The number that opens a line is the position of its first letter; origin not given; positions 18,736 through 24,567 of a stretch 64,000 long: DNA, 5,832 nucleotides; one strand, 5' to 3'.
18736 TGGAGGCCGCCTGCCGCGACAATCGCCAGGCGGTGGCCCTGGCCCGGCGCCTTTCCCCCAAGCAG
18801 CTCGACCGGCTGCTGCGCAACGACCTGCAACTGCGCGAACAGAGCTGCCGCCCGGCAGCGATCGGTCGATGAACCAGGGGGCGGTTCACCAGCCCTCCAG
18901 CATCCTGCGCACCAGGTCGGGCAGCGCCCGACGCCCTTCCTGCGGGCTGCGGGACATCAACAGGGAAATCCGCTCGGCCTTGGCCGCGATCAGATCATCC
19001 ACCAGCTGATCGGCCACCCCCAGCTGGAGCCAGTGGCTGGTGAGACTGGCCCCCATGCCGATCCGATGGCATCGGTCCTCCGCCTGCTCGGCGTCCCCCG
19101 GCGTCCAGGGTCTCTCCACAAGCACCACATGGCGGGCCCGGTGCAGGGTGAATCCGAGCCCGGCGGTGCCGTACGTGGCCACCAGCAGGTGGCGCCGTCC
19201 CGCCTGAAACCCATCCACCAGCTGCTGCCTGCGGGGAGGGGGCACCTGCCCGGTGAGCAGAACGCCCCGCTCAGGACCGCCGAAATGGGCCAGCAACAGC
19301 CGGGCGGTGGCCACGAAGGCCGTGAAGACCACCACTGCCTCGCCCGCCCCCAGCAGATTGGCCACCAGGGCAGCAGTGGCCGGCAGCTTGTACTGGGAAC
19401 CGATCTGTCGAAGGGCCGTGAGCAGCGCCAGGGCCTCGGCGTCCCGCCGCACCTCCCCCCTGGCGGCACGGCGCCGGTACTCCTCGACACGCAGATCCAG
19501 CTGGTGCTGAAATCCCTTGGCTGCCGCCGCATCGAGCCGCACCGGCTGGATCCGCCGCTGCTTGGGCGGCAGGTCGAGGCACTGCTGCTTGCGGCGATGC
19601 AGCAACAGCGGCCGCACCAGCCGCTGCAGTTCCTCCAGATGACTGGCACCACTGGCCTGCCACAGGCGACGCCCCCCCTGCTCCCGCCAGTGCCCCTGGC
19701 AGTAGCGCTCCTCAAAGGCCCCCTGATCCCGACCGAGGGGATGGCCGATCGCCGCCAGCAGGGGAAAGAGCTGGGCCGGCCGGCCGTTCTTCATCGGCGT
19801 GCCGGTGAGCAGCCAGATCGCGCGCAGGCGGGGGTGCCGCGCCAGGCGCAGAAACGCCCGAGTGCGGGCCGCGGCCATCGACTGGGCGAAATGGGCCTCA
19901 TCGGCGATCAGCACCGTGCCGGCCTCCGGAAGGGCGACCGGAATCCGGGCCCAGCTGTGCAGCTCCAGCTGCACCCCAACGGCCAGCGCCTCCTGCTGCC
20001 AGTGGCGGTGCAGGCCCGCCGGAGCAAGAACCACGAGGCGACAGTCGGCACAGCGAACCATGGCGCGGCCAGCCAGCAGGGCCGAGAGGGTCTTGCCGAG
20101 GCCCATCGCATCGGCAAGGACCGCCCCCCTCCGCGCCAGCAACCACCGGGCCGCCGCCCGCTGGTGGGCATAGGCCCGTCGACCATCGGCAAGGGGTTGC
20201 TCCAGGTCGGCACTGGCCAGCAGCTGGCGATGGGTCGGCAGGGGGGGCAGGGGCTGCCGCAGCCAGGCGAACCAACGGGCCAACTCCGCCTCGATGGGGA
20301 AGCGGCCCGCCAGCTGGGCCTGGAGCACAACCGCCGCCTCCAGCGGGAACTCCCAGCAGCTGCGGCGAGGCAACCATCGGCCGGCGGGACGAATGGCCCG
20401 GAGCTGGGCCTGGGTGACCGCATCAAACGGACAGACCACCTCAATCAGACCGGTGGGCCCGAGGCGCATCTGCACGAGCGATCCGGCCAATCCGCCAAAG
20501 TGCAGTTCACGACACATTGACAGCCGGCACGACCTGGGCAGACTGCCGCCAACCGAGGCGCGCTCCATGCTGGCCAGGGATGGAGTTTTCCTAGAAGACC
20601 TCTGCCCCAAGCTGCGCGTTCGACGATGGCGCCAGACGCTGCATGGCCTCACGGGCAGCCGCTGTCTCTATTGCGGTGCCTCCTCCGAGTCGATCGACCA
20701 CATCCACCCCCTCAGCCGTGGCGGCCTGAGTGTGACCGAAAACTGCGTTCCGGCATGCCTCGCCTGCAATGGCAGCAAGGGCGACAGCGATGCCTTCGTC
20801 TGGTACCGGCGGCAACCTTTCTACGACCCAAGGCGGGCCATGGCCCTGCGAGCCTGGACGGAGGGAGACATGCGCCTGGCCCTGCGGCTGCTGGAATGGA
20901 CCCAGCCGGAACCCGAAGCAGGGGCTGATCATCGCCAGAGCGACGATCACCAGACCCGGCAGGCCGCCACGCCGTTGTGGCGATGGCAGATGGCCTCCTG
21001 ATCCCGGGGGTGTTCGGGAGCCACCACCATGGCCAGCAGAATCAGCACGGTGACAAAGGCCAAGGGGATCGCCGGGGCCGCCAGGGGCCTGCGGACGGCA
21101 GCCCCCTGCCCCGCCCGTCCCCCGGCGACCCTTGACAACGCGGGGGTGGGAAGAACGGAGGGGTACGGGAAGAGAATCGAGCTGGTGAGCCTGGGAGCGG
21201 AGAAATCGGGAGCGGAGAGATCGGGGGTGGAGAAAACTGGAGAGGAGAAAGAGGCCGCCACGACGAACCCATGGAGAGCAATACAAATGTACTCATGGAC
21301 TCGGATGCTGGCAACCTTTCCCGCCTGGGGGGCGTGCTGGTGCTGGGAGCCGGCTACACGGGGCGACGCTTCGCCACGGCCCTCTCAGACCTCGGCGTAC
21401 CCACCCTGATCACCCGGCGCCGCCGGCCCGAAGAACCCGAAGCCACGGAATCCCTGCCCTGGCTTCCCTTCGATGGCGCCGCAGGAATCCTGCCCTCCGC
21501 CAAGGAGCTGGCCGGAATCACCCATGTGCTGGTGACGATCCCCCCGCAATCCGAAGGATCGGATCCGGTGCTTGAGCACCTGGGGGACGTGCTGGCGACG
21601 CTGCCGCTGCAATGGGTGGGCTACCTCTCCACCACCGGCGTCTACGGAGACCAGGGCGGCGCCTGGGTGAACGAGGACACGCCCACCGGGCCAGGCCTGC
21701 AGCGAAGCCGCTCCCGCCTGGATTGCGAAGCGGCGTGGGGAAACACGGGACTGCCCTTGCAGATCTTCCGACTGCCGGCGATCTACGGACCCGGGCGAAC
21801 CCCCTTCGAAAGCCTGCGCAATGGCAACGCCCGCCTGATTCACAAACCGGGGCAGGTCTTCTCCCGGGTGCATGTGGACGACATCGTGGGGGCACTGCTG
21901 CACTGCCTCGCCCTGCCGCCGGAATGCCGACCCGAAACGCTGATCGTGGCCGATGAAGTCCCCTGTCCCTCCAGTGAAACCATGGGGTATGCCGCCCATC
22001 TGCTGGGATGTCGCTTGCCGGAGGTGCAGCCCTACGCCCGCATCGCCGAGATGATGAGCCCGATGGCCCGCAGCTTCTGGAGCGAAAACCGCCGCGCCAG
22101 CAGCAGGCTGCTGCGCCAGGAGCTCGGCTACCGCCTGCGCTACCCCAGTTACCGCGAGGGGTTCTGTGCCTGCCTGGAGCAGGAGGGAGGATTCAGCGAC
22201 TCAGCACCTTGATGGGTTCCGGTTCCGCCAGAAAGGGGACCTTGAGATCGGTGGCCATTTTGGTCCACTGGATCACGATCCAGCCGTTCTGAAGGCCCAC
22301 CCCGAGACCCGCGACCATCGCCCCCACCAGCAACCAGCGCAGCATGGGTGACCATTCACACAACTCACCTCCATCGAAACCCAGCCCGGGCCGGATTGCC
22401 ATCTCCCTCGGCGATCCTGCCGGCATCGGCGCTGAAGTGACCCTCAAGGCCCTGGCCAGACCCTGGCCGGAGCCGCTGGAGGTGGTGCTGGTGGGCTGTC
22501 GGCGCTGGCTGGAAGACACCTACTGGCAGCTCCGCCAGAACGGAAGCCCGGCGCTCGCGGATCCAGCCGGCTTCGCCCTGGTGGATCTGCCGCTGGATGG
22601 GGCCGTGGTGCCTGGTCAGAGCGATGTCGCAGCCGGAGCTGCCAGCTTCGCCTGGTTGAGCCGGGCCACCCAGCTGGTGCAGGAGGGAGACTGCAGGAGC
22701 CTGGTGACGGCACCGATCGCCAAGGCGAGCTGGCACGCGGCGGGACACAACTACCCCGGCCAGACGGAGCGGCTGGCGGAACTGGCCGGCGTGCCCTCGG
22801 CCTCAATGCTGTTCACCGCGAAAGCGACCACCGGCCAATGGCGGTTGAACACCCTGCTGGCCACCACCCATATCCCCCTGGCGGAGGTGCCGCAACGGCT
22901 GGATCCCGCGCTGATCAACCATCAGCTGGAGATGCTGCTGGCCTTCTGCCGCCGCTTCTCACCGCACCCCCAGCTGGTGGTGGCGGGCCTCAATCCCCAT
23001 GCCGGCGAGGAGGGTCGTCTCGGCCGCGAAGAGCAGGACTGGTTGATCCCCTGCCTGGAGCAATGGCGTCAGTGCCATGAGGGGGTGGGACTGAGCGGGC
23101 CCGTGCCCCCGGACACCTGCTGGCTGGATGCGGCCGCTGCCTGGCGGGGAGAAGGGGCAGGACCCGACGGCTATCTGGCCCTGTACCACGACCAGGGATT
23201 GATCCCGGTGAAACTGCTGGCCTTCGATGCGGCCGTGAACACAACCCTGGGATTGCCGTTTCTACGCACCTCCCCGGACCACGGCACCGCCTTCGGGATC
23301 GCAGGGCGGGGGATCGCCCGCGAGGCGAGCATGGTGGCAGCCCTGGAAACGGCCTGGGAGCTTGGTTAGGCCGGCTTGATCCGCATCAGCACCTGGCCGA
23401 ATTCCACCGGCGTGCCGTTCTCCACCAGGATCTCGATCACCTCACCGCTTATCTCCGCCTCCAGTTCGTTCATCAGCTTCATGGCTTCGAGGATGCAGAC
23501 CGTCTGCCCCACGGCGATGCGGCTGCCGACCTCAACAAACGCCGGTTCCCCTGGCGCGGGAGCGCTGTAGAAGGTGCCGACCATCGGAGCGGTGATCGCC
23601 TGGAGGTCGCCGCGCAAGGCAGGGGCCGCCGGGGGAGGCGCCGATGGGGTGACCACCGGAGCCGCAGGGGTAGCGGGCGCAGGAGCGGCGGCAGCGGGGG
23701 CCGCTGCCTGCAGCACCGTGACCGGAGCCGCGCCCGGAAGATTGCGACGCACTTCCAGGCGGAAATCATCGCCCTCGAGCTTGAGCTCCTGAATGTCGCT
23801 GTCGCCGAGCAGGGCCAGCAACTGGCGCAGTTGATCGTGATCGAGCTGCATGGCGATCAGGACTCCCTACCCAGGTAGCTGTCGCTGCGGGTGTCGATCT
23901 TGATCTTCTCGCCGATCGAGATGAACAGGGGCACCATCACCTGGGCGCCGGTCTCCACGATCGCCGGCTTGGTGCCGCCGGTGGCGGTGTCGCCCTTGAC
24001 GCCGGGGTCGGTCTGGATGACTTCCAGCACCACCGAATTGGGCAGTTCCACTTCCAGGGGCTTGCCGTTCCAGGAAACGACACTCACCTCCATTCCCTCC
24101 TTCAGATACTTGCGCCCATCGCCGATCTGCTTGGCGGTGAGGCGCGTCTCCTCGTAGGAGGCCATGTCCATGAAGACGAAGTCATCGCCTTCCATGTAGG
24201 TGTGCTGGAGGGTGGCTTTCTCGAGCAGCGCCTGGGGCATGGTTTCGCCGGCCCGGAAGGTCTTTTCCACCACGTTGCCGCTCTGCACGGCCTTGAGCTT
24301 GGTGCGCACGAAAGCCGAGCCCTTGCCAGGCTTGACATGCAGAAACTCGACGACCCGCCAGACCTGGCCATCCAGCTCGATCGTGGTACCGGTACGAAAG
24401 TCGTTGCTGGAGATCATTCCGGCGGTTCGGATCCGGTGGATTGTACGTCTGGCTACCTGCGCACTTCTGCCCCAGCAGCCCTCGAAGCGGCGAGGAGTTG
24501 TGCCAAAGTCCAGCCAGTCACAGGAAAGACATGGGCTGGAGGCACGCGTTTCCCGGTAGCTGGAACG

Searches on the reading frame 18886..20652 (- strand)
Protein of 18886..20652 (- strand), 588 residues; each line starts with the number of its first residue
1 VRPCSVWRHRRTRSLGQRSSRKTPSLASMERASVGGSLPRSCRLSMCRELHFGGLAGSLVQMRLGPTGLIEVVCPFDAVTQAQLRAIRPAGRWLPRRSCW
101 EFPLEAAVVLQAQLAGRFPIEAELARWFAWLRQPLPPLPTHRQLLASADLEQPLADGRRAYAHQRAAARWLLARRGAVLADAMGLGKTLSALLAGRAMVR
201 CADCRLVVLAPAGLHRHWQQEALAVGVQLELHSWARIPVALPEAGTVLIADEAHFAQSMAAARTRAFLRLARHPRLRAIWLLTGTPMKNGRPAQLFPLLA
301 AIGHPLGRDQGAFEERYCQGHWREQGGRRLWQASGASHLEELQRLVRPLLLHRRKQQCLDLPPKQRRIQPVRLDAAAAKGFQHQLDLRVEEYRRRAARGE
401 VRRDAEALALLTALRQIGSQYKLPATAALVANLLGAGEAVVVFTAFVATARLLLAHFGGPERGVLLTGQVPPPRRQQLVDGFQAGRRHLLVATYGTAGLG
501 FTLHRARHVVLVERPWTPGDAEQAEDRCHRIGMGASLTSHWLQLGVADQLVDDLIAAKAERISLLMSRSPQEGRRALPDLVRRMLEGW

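Call 17: search_protein_families(library=ncbifam, proteins=[window:18886-20652:-], max_evalue=0.001)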
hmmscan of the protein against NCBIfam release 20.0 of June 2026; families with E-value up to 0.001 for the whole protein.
window:18886-20652:- (588 aa): 9 families
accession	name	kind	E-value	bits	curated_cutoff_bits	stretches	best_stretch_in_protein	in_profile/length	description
NF058637.1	helic_SCO1167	equivalog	2.1e-33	115.5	1200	1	247-559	587-899/932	SCO1167/SCO6262 family helicase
NF053675.1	pilus_reg_Snf2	equivalog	1.6e-14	53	1100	2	341-534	769-975/1029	pilus expression-regulating Snf2 family helicase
NF041790.1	anti-phage_ZorD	equivalog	2.9e-12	45.4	1500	1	474-533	966-1026/1035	type I Zorya anti-phage system protein ZorD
NF042964.1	phospholipD_antiphage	equivalog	2e-10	39.7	1100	1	173-222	248-297/895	phospholipase D-like domain-containing anti-phage protein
NF038318.1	DISARM_DrmD_b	equivalog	7.3e-10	37.6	950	1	173-221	46-94/868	DISARM system SNF2-like helicase DrmD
NF038317.1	DISARM_DrmD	equivalog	1.1e-09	37.2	610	2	383-533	463-610/1021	DISARM system SNF2-like helicase DrmD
NF041062.1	DpdE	equivalog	2.4e-09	35.7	500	1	178-291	174-302/1048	protein DpdE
NF002340.1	PRK01297.1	equivalog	0.00064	18.6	564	1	464-534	277-340/372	ATP-dependent RNA helicase RhlB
NF003390.0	PRK04537.1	equivalog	0.00092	18.4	732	0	441-538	263-352/572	ATP-dependent RNA helicase RhlB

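Call 18: search_protein_families(library=pfam, proteins=[window:18886-20652:-], max_evalue=0.001)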
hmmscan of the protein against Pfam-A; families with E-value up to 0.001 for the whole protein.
window:18886-20652:- (588 aa): 2 families
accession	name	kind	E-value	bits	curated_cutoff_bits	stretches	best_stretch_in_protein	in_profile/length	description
PF00176.29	SNF2-rel_dom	-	9.3e-19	68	24.9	2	247-418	128-285/290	SNF2-related domain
PF00271.37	Helicase_C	-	1.3e-12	48.4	23.5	1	432-532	8-110/110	Helicase conserved C-terminal domain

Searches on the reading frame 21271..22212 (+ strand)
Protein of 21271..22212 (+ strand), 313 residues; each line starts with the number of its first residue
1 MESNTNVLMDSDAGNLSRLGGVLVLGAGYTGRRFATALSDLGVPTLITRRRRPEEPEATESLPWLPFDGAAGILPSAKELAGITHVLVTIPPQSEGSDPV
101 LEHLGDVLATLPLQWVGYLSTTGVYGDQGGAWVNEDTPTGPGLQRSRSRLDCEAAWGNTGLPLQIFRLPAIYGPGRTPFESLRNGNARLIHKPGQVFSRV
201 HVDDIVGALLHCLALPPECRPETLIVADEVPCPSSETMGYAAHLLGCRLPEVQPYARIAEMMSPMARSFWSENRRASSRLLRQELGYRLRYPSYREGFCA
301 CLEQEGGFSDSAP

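Call 17: search_protein_families(library=ncbifam, proteins=[window:21271-22212:+], max_evalue=0.001)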
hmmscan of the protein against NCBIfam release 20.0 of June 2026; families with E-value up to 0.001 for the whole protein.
window:21271-22212:+ (313 aa): 1 family
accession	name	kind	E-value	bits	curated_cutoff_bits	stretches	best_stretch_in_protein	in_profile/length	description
NF058621.1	DiazavRedAvaA7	equivalog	1.7e-05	24.6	400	1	181-299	187-302/304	3-diazoavenalumate denitrifying reductase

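Call 18: search_protein_families(library=pfam, proteins=[window:21271-22212:+], max_evalue=0.001)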
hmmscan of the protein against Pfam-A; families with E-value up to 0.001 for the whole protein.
window:21271-22212:+ (313 aa): 1 family
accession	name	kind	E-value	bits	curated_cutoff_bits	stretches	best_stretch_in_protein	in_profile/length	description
PF01370.27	Epimerase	-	0.00032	20.6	20.9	0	111-215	105-227/240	NAD dependent epimerase/dehydratase family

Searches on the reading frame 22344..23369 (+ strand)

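Call 17: search_protein_families(library=ncbifam, proteins=[window:22344-23369:+], max_evalue=0.001)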
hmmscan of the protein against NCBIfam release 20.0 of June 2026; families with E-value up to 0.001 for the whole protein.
window:22344-23369:+ (341 aa): 7 families
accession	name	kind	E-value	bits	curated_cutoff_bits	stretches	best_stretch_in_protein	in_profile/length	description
NF002744.0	PRK02746.1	equivalog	1.7e-147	491.1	425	1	16-340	10-339/346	4-hydroxythreonine-4-phosphate dehydrogenase PdxA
TIGR00557.1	pdxA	equivalog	1.8e-107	359.5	290.35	1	17-340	1-319/320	4-hydroxythreonine-4-phosphate dehydrogenase PdxA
NF003699.0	PRK05312.1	equivalog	4.7e-81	272.7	378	1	17-340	6-332/340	4-hydroxythreonine-4-phosphate dehydrogenase PdxA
NF002520.0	PRK01909.1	equivalog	3.9e-61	207.2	476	1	14-339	4-321/329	4-hydroxythreonine-4-phosphate dehydrogenase PdxA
NF002891.0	PRK03371.1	equivalog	1.2e-59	202.2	583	1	18-339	5-324/326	D-threonate 4-phosphate dehydrogenase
NF002992.0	PRK03743.1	equivalog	1.9e-50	172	470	1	18-337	7-324/333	4-hydroxythreonine-4-phosphate dehydrogenase PdxA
NF003040.0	PRK03946.1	equivalog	4.9e-45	154.3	376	1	17-338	3-301/307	4-hydroxythreonine-4-phosphate dehydrogenase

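Call 18: search_protein_families(library=pfam, proteins=[window:22344-23369:+], max_evalue=0.001)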
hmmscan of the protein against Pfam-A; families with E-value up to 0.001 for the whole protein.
window:22344-23369:+ (341 aa): 1 family
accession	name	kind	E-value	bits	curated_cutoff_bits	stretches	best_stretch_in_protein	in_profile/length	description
PF04166.17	PdxA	-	2.7e-84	283.4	27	1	80-337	45-286/286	Pyridoxal phosphate biosynthetic protein PdxA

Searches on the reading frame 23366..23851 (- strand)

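Call 17: search_protein_families(library=ncbifam, proteins=[window:23366-23851:-], max_evalue=0.001)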
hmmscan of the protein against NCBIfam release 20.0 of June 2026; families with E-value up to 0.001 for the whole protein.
window:23366-23851:- (161 aa): 19 families
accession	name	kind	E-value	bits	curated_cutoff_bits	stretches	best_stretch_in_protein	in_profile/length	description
TIGR00531.1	BCCP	equivalog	4.1e-49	167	115.2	1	4-159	2-155/156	acetyl-CoA carboxylase biotin carboxyl carrier protein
NF005457.0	PRK07051.1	equivalog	4.1e-24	84.5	87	1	84-159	4-79/80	acetyl-CoA carboxylase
NF006761.0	PRK09282.1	domain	1.9e-19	69.6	402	1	76-159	514-590/591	pyruvate carboxylase subunit B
NF004173.0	PRK05641.1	equivalog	6.1e-14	52.8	199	1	33-157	35-151/153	putative acetyl-CoA carboxylase biotin carboxyl carrier protein subunit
NF005117.0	PRK06549.1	equivalog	6.5e-12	46.2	159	1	42-158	23-129/130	acetyl-CoA carboxylase biotin carboxyl carrier protein subunit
NF010643.0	PRK14040.1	subfamily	3.9e-11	42.1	892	1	18-158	479-594/595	oxaloacetate decarboxylase subunit alpha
NF006079.0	PRK08225.1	equivalog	9.1e-09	35.3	95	1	105-158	16-69/70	acetyl-CoA carboxylase biotin carboxyl carrier protein subunit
TIGR02712.1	urea_carbox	equivalog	1.8e-08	32.6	1303.85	1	84-158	1133-1200/1201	urea carboxylase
TIGR01108.1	oadA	equivalog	6e-08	31.6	756.5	1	75-155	509-582/582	sodium-extruding oxaloacetate decarboxylase subunit alpha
NF010645.0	PRK14042.1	equivalog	1.2e-07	30.9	1182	1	105-159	540-594/596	pyruvate carboxylase subunit B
NF009554.0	PRK12999.1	equivalog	1.2e-07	30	965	1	96-159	1081-1146/1147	pyruvate carboxylase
TIGR01235.1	pyruv_carbox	equivalog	2e-07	28.9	1114.45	1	80-157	1071-1141/1143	pyruvate carboxylase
NF008814.0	PRK11854.1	equivalog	2.7e-07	29.4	722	1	54-159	186-281/637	pyruvate dehydrogenase complex dihydrolipoyllysine-residue acetyltransferase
NF047903.1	MmDecMmdC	equivalog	2.9e-07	31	200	1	33-153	19-126/132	methylmalonyl-CoA decarboxylase subunit gamma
TIGR01348.1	PDHac_trf_long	equivalog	4.4e-07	28.8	552.1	1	54-159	127-229/587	dihydrolipoyllysine-residue acetyltransferase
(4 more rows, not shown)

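Call 18: search_protein_families(library=pfam, proteins=[window:23366-23851:-], max_evalue=0.001)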
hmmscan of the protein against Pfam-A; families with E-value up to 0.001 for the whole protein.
window:23366-23851:- (161 aa): 1 family
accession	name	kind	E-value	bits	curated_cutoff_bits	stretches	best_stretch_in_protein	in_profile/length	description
PF00364.28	Biotin_lipoyl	-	6.5e-22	77.6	22.1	1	85-158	2-73/73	Biotin-requiring enzyme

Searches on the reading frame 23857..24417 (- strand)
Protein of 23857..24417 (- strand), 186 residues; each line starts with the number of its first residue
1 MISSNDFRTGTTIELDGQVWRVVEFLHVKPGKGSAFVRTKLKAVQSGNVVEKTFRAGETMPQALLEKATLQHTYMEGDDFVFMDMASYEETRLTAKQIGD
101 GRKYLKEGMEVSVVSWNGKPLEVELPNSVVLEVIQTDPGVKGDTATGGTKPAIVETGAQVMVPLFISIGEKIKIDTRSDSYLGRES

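Call 17: search_protein_families(library=ncbifam, proteins=[window:23857-24417:-], max_evalue=0.001)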
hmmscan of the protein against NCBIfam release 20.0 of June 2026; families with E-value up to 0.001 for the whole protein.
window:23857-24417:- (186 aa): 7 families
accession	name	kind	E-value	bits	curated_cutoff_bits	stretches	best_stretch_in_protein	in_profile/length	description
NF001810.0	PRK00529.1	subfamily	5e-78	261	161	1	1-185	2-186/187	elongation factor P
TIGR00038.1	efp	equivalog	6.8e-75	250.8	185.8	1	2-184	1-183/184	elongation factor P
NF009090.0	PRK12426.1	equivalog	1.2e-39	135.9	226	1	1-184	1-184/185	elongation factor P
NF003392.1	PRK04542.1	equivalog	2.2e-39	135.3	216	1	4-184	3-186/187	elongation factor P-like protein EfpL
TIGR02178.1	yeiP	equivalog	4.2e-37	128.1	264.05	1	5-184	3-185/186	elongation factor P-like protein YeiP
NF011175.0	PRK14578.1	equivalog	6.3e-37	126.8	301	1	1-184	1-186/187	elongation factor P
NF003076.0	PRK03999.1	equivalog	3e-08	33.4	138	1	6-119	10-122/129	translation initiation factor IF-5A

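Call 18: search_protein_families(library=pfam, proteins=[window:23857-24417:-], max_evalue=0.001)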
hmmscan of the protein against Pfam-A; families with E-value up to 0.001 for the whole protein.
window:23857-24417:- (186 aa): 3 families
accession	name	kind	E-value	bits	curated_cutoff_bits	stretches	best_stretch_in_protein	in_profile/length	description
PF08207.18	EFP_N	-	8.8e-28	96.5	23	1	3-59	1-57/58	Elongation factor P (EF-P) KOW-like domain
PF09285.17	Elong-fact-P_C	-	2.1e-27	95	25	1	129-184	1-56/56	Elongation factor P, C-terminal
PF01132.26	EFP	-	1.6e-20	73.2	27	1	70-121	3-54/54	Elongation factor P (EF-P) OB domain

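Call 29: list_cluster_members(proteins=[window:23860-24417:-, window:23369-23851:-, window:22344-23366:+, window:16069-16632:+])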
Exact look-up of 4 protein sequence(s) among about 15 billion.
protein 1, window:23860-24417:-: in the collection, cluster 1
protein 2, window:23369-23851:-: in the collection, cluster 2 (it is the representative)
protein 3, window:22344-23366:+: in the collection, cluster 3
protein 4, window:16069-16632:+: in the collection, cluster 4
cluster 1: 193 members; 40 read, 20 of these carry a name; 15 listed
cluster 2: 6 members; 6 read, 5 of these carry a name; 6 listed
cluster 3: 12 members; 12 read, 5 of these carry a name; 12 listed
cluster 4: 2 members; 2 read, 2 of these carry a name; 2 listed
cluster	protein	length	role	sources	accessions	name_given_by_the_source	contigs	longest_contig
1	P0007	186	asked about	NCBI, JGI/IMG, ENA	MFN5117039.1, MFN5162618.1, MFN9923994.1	MAG: elongation factor P [Cyanobacteriota bacterium] | elongation factor P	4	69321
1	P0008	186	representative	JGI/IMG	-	-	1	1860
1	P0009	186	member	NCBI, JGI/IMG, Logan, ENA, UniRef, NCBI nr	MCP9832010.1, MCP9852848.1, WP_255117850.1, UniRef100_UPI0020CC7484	elongation factor P [Synechococcus sp. HJ21-Hayes] | elongation factor P | elongation factor P n=1 Tax=unclassified Synechococcus TaxID=2626047 RepID=UPI0020CC7484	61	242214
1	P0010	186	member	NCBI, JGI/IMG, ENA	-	elongation factor P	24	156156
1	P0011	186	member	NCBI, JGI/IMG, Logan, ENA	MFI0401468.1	MAG: elongation factor P [Cyanobium sp.] | elongation factor P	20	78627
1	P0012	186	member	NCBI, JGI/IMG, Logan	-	elongation factor P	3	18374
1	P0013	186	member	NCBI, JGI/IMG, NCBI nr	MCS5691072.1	elongation factor P [Cyanobium sp. FGCU-6] | elongation factor P | elongation factor P [Cyanobium sp. FGCU6]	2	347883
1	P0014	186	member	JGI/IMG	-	elongation factor P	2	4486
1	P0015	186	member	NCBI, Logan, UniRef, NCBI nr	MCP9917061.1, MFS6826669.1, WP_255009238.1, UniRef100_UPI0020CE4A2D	elongation factor P [Cyanobium sp. ATX 6F1] | elongation factor P n=1 Tax=unclassified Cyanobium TaxID=2627006 RepID=UPI0020CE4A2D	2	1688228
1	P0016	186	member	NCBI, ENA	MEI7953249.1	MAG: elongation factor P [Synechococcaceae cyanobacterium ELA182]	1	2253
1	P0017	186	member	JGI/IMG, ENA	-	elongation factor P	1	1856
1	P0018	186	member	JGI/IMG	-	elongation factor P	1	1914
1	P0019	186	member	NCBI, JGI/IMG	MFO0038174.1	MAG: elongation factor P [Synechococcaceae cyanobacterium] | elongation factor P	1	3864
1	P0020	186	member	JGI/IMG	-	elongation factor P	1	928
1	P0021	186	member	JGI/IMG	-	elongation factor P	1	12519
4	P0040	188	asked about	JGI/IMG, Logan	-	hypothetical protein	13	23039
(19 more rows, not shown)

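Call 30: find_encoding_contigs(protein=P0040, flank=10000, max_places=10)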
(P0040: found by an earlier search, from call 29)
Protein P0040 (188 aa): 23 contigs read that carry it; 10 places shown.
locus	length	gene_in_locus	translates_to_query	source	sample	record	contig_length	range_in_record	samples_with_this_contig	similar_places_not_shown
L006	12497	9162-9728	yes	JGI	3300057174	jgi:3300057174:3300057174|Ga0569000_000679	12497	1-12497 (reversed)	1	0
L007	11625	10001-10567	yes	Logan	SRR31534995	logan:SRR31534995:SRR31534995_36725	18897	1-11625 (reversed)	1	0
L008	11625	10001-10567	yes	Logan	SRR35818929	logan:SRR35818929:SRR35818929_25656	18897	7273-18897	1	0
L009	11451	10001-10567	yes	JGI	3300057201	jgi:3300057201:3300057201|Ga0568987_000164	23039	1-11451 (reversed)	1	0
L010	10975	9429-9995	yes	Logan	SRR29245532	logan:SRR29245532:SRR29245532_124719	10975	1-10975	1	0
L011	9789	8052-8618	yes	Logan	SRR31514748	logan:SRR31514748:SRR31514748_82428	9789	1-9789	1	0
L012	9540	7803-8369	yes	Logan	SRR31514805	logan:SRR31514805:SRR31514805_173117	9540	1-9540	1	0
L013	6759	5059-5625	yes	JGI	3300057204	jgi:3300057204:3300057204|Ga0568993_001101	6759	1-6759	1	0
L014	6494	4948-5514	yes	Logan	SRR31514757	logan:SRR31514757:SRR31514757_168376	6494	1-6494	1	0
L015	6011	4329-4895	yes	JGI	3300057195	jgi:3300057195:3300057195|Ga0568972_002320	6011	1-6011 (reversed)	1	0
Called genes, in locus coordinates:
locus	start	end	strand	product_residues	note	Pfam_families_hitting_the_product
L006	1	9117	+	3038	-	?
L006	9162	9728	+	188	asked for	-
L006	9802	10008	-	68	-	-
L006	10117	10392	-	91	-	-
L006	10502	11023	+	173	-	PF05145:AbrB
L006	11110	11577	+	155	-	PF20191:DUF6554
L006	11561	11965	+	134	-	-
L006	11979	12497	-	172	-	?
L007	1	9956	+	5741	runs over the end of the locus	?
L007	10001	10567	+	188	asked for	-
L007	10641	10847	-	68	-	-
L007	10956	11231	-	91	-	-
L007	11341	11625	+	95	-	?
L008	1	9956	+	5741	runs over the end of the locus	?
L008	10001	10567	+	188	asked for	-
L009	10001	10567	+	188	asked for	-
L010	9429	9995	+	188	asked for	-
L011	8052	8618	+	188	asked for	-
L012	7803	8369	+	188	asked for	-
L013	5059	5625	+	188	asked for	-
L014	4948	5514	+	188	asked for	-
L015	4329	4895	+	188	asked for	-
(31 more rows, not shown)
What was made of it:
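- Checked: A JGI assembly calls the same gene at 5,750 aa on a 23-kb contig (call 30).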
